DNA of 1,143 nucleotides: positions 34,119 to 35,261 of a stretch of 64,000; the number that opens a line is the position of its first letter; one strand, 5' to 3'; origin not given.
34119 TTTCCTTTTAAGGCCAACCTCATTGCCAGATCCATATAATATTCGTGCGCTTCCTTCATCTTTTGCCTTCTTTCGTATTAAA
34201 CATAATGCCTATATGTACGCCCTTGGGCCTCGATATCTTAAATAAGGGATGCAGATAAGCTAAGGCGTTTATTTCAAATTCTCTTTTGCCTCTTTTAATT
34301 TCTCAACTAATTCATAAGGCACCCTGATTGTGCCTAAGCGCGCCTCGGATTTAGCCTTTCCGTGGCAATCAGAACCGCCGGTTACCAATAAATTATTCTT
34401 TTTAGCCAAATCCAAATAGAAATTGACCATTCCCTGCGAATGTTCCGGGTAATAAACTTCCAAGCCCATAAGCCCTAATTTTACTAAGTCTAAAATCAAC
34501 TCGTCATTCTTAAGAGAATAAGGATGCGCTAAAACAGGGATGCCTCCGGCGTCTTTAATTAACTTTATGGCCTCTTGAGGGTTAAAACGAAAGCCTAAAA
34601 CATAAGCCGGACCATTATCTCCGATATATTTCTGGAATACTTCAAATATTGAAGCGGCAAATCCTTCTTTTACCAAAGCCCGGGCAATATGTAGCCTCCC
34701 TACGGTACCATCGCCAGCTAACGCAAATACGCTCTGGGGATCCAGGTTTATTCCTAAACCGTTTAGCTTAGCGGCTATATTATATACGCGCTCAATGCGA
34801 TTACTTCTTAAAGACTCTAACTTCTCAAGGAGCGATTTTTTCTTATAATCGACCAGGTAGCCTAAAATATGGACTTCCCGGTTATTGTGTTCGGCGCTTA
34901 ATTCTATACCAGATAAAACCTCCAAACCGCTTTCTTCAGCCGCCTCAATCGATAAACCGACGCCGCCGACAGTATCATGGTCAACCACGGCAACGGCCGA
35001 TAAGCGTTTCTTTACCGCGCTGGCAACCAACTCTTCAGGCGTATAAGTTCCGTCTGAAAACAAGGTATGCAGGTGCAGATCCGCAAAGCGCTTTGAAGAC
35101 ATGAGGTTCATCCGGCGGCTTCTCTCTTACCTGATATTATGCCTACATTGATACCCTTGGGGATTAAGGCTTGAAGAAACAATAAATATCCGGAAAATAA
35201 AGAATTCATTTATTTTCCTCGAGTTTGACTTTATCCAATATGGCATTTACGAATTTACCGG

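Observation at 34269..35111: TrpH/YciV-like PHP phosphoesterase co-transcribed inside the riboflavin operon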

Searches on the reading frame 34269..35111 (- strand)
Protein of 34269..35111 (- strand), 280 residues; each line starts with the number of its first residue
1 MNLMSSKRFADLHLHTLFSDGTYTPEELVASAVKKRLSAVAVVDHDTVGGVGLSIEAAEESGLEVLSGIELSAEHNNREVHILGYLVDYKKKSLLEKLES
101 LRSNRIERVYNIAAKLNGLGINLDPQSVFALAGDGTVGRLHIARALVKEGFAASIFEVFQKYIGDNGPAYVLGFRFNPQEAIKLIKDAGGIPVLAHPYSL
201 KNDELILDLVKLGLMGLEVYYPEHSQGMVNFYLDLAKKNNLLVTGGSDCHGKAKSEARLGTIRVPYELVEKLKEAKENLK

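Call 5: search_protein_families(library=pfam, proteins=[window:34269-35111:-])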
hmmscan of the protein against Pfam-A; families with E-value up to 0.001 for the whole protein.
window:34269-35111:- (280 aa): 1 family
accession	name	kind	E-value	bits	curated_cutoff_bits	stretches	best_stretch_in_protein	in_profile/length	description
PF02811.25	PHP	-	5.1e-12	46.9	26.4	1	11-82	1-75/164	PHP domain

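Call 6: search_protein_families(library=ncbifam, proteins=[window:34269-35111:-])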
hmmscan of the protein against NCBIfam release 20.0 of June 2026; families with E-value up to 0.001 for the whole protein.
window:34269-35111:- (280 aa): 13 families
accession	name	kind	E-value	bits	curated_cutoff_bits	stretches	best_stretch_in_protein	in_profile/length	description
NF041577.1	nside_bi_sphtase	equivalog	1.2e-54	185.4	400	1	10-263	4-263/276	3',5'-nucleoside bisphosphate phosphatase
NF047791.1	RNaseRnm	equivalog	9.2e-47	159.6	375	1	10-253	3-253/275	RNase RNM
NF041661.1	Cycl_ph_dihydrol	equivalog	4.7e-31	108.1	500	1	11-265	1-258/259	phosphoribosyl 1,2-cyclic phosphate 1,2-diphosphodiesterase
NF038032.1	CehA_McbA_metalo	domain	5.5e-15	55.6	80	1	10-75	5-71/315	CehA/McbA family metallohydrolase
NF004225.0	PRK05672.1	subfamily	1.9e-10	39.4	939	1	6-84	3-84/1047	error-prone DNA polymerase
NF045780.1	TrlF_fam_ATP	equivalog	2.4e-08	33.2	350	1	10-101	8-111/944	TrlF family AAA-like ATPase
NF004981.0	PRK06361.1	equivalog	6.7e-07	28.9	117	1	11-71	3-71/217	histidinol phosphate phosphatase domain-containing protein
NF001688.0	PRK00448.1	equivalog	5.1e-06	24.3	873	1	7-79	336-410/1445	PolC-type DNA polymerase III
NF004226.0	PRK05673.1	equivalog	1e-05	23.7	1002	1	4-76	1-75/1146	DNA polymerase III subunit alpha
TIGR01405.1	polC_Gram_pos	equivalog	2e-05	22.5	1043.45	1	7-74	103-171/1211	DNA polymerase III subunit alpha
NF006251.0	PRK08392.1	equivalog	0.00015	21.3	212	1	10-80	2-79/216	hypothetical protein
NF006375.0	PRK08609.1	equivalog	0.00022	19.9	426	1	10-47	337-374/571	DNA polymerase/3'-5' exonuclease PolX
NF005298.0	PRK06826.1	equivalog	0.00052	17.8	1260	1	7-78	3-76/1151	DNA polymerase III subunit alpha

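Call 7: find_homologous_proteins(query=window:34269-35111:-)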
Query window:34269-35111:- (280 aa): 7429 proteins with E <= 0.001 among 8000 candidates; the best 120 are listed.
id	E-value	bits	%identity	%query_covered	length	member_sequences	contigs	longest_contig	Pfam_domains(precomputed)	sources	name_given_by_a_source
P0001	3.5e-177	606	100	100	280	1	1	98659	PF02811.27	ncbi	ncbi:MAG: PHP domain-containing protein [Candidatus Omnitrophota bacterium]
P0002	2.8e-148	511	84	98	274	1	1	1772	PF02811.27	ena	-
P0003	3.1e-148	511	83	98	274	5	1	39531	PF02811.27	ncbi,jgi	ncbi:MAG: PHP domain-containing protein [Candidatus Omnitrophota bacterium]|jgi:hypothetical protein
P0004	6.5e-147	506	84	94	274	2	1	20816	PF02811.27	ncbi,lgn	-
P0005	4.0e-146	504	82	98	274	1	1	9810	PF02811.27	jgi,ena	-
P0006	8.3e-145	499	83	94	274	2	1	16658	PF02811.27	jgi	-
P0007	2.6e-143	495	81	98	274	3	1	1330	PF02811.27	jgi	-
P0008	3.4e-143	494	82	98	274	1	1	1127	PF02811.27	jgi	-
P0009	4.9e-143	494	80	98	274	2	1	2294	PF02811.27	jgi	jgi:hypothetical protein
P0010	4.7e-139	481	78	98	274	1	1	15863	PF02811.27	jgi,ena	-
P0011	1.9e-138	479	79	97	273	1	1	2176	PF02811.27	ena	-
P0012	5.1e-137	474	78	97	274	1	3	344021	PF02811.27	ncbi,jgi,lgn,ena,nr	ncbi:MAG: PHP domain-containing protein [Candidatus Omnitrophica bacterium]|nr:PHP domain-containing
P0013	2.5e-135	468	76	98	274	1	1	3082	PF02811.27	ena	-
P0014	2.9e-135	468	76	98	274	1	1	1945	PF02811.27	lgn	-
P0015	5.6e-135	467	77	98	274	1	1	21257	PF02811.27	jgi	-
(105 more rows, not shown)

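Call 8: search_solved_structures(query=window:34269-35111:-, show_alignments=3)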
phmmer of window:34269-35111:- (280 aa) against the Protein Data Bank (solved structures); distinct sequences matched with E-value up to 0.001: 6.
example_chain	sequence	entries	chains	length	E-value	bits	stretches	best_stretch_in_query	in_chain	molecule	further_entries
3e0f_A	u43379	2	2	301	1.5e-33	119.9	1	11-256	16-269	Putative Metal-dependent Phosphoesterase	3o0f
2yb1_A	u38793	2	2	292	1.6e-31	113.3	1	10-255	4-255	AMIDOHYDROLASE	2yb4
9etk_A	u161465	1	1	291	3e-29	105.8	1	10-251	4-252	Metal-dependent phosphoesterases (PHP family)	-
7ug9_A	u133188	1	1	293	6.1e-28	101.5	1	10-250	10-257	5'-3' exoribonuclease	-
4rv1_A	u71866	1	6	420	3.4e-14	56.5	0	175-198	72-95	Engineered Protein OR497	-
4hxt_A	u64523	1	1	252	3.1e-08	36.9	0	175-198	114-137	De Novo Protein OR329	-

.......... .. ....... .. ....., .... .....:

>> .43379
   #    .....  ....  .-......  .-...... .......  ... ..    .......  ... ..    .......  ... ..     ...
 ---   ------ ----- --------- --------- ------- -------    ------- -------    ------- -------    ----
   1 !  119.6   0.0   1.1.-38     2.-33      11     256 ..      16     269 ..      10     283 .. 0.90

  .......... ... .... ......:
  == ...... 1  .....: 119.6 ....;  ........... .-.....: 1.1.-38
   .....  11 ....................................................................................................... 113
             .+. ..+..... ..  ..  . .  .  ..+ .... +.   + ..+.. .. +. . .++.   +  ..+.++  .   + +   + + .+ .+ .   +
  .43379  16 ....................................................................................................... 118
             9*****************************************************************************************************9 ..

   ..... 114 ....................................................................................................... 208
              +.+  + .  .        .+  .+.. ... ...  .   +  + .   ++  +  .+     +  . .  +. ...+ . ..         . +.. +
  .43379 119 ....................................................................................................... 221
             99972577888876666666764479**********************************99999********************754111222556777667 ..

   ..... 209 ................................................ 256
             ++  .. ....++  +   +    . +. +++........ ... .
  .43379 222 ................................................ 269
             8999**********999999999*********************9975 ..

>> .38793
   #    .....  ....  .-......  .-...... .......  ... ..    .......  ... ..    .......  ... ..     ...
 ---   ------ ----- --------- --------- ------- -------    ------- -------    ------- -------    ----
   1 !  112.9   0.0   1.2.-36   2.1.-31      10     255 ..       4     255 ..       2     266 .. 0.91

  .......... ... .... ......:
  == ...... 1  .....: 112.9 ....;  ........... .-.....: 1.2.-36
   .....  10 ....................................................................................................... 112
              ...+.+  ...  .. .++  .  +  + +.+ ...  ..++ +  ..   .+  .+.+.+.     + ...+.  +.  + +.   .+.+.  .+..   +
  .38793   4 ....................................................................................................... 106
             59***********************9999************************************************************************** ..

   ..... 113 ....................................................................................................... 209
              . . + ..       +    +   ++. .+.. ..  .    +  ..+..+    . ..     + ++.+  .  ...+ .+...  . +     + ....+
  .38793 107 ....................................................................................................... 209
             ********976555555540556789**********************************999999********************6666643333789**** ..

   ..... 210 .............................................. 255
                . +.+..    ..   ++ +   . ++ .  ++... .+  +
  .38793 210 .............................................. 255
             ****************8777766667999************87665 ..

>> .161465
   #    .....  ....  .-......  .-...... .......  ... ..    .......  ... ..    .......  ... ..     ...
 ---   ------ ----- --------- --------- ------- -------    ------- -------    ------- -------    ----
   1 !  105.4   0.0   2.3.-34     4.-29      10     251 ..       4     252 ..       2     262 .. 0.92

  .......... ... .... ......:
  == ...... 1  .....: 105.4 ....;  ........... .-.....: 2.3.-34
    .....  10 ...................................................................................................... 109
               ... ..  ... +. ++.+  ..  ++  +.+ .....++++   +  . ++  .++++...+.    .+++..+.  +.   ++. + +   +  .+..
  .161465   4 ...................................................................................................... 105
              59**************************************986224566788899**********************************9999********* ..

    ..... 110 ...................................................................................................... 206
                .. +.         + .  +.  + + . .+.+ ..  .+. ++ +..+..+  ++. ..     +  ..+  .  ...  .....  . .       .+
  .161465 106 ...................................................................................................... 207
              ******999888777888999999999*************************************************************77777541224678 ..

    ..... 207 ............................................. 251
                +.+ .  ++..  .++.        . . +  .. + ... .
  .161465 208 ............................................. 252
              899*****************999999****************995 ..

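Call 13: find_related_loci(query=window:34269-35111:-, collection=genome_contigs, flank=8000)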
Query window:34269-35111:- (280 aa) in genome_contigs; peptide patterns used: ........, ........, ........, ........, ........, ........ (x = any residue, [..] = any of these).
353 stretches matched a pattern; 269 encode a relative of the query (tblastn E <= 1e-3); the best 80 are kept; 80 distinct loci.
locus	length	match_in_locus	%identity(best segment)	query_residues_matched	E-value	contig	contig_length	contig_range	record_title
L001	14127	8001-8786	82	8-269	1e-147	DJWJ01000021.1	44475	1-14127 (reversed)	MAG TPA_asm: Candidatus Omnitrophica bacterium UBA6233 UBA6233_contig_19551, whole genome shotgun sequence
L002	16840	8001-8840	76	1-280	8e-143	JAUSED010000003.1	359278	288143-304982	MAG: Candidatus Omnitrophota bacterium isolate E14_maxbin.165 E14_k141_1203418, whole genome shotgun sequence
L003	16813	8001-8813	78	10-280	4e-143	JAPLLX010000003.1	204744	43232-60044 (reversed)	MAG: Candidatus Omnitrophota bacterium isolate LacPavin_0920_WC90_MAG_43_22 LacPavin_0920_WC90_scaffold_289977, whole ge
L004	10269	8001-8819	77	8-280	3e-142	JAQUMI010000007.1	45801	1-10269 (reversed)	MAG: Candidatus Omnitrophota bacterium isolate STD1_150 NODE_1537_length_45801_cov_6.884661_Sandtown_D1, whole genome sh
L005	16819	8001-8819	77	8-280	1e-141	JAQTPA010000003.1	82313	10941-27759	MAG: Candidatus Omnitrophota bacterium isolate STB_105 NODE_616_length_82313_cov_19.797021_Sandtown_B, whole genome shot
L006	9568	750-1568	73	8-280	1e-136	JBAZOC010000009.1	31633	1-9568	MAG: Candidatus Omnitrophota bacterium isolate SO_2017_LW4_85 scaffold_3105_c1_LW137-91_2017, whole genome shotgun seque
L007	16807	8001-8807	70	8-276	2e-129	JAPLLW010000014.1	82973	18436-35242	MAG: Candidatus Omnitrophota bacterium isolate LacPavin_0419_WC70L_MAG_40_11 LacPavin_0419_WC70L_scaffold_697360, whole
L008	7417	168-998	65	4-280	7e-125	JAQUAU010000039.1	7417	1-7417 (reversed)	MAG: Candidatus Paceibacterota bacterium isolate STC_91 NODE_26016_length_7417_cov_1.803567_Sandtown_C, whole genome sho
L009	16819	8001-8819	68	8-280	9e-125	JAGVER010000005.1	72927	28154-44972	MAG: Candidatus Omnitrophota bacterium isolate DeMMO2_49 c_000000023814, whole genome shotgun sequence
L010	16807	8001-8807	67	8-276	8e-124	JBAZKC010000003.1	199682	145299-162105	MAG: Candidatus Omnitrophota bacterium isolate SO_2017_LW4_134 scaffold_209_c1_LW137-91_2017, whole genome shotgun seque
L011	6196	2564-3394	66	4-280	6e-124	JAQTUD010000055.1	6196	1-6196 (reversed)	MAG: Candidatus Omnitrophota bacterium isolate STB_56 NODE_38133_length_6196_cov_3.517219_Sandtown_B, whole genome shotg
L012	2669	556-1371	67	8-279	5e-128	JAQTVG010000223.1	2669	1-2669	MAG: Candidatus Omnitrophota bacterium isolate STB_82 NODE_167532_length_2669_cov_2.453580_Sandtown_B, whole genome shot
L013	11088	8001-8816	67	8-279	7e-122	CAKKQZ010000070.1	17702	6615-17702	Omnitrophica bacterium GWA2_41_15 isolate Hainich-H51-bin231-1 genome assembly, contig: H51-bin231_1_Hain_H51_02um_R1_13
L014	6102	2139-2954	67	8-279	1e-121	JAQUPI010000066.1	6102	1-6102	MAG: Candidatus Omnitrophota bacterium isolate STD1_220 NODE_46035_length_6102_cov_4.408536_Sandtown_D1, whole genome sh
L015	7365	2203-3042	66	1-275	2e-121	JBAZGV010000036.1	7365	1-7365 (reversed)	MAG: Candidatus Omnitrophota bacterium isolate SO_2017_LW3_54 NODE_34384_length_7365_cov_0.888643_LW162_2017, whole geno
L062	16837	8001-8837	47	2-279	2e-77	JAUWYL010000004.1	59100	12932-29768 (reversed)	MAG: bacterium isolate CSMAG_2709 CSMAG_2709_k141_585374_length_59100_cov_12.5031, whole genome shotgun sequence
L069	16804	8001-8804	45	9-276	6e-76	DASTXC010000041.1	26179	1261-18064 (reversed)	MAG TPA_asm: Verrucomicrobiia bacterium isolate SMAG_U2404 k141_1504750, whole genome shotgun sequence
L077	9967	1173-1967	47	9-273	9e-75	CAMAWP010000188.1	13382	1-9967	MAG: Akkermansia muciniphila isolate MaH-09apr19-44 genome assembly, contig: MaH-09apr19-C11550, whole genome shotgun se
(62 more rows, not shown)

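Call 17: search_protein_families(library=pfam, proteins=[L077:12-536:+, L077:662-1162:+, L077:1170-2021:+, L077:2064-2993:+, L077:3025-3327:+, L077:3390-4520:+, L062:7959-8840:+, L062:8837-9466:+, L062:9843-10358:+, L069:6675-7412:+])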
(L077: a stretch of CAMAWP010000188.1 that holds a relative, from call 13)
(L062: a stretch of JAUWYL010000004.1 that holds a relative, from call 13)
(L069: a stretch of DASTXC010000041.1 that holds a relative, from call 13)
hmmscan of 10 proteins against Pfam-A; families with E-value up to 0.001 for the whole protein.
L077:12-536:+ (174 aa): 1 family
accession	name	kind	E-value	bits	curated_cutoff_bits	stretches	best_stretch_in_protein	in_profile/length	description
PF04461.18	DUF520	-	5.5e-57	192.9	23.2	1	15-173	1-161/161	Protein of unknown function (DUF520)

L077:662-1162:+ (166 aa): 1 family
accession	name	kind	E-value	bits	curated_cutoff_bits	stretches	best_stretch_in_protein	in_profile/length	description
PF01029.23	NusB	-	1.8e-38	132.4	23.1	1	6-154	2-131/133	NusB family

L077:1170-2021:+ (283 aa): 1 family
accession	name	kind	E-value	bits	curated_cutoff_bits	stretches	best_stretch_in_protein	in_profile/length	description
PF02811.25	PHP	-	2.2e-15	57.8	26.4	1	4-99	1-100/164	PHP domain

L077:2064-2993:+ (309 aa): 6 families
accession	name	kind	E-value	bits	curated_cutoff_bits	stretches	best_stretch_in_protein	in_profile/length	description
PF00448.28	SRP54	-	1.3e-74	250.5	22.7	1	102-301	2-195/196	SRP54-type protein, GTPase domain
PF02881.24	SRP54_N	-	2.8e-07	31.1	22.4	1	21-66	4-57/75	SRP54-type protein, helical bundle domain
PF13191.12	AAA_16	-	7.8e-06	26.9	32.6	1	92-230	14-141/167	AAA ATPase domain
PF13401.12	AAA_22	-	5.1e-05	24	27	1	102-211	6-110/130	AAA domain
PF01656.29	CbiA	-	9.3e-05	22.8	25.4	1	111-279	9-106/125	CobQ/CobB/MinD/ParA nucleotide binding domain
PF13604.12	AAA_30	-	0.0008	19.6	27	0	100-199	17-104/191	AAA domain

L077:3025-3327:+ (100 aa): 1 family
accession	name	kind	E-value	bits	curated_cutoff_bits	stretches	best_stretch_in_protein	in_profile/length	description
PF15919.11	HicB_lk_antitox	-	3.8e-05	24.3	27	1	9-54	8-53/123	HicB_like antitoxin of bacterial toxin-antitoxin system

L077:3390-4520:+ (376 aa): 3 families
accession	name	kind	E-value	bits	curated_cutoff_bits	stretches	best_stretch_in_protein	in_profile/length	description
PF01872.23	RibD_C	-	4.9e-51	173.8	24.1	1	160-371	1-197/197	RibD C-terminal domain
PF00383.29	dCMP_cyt_deam_1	-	1.3e-20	73.6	25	1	13-112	4-101/102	Cytidine and deoxycytidylate deaminase zinc-binding region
PF14437.12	MafB19-deam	-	4.6e-11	43.2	27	1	16-118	6-106/142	MafB19-like deaminase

L062:7959-8840:+ (293 aa): 2 families
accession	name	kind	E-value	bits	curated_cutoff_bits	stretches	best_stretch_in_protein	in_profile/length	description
PF02811.25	PHP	-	1.4e-11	45.4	26.4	1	25-90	1-68/164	PHP domain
PF13263.12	PHP_C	-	0.00054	19.9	21.3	0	248-264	9-25/56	PHP-associated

L062:8837-9466:+ (209 aa): 1 family
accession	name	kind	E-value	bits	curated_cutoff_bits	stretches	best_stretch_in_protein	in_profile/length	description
PF00300.27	His_Phos_1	-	2.9e-66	223.3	21.7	1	5-198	1-194/194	Histidine phosphatase superfamily (branch 1)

L062:9843-10358:+ (171 aa): 8 families
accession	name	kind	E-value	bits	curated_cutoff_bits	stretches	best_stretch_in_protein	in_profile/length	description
PF02283.22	CobU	-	1.2e-65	220.6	27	1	5-169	1-168/168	Cobinamide kinase / cobinamide phosphate guanyltransferase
PF13238.12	AAA_18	-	4.9e-06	27.5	29.4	1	5-85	1-80/128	AAA domain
PF01637.24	ATPase_2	-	3.1e-05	24.3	33.2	1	4-128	22-159/225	ATPase domain predominantly from Archaea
PF13401.12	AAA_22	-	5.1e-05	24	27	1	3-113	6-111/130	AAA domain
PF00004.35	AAA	-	6.8e-05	23.8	21.2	1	7-140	3-123/131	ATPase family associated with various cellular activities (AAA)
PF13173.12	AAA_14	-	9.2e-05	22.9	27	1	3-46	3-48/129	AAA domain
PF08433.16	KTI12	-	0.00049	20.1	22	0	4-67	3-56/271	Chromatin associated protein KTI12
PF06745.19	ATPase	-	0.00086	19.2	26.6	0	64-124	108-163/231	KaiC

L069:6675-7412:+ (245 aa): 0 families
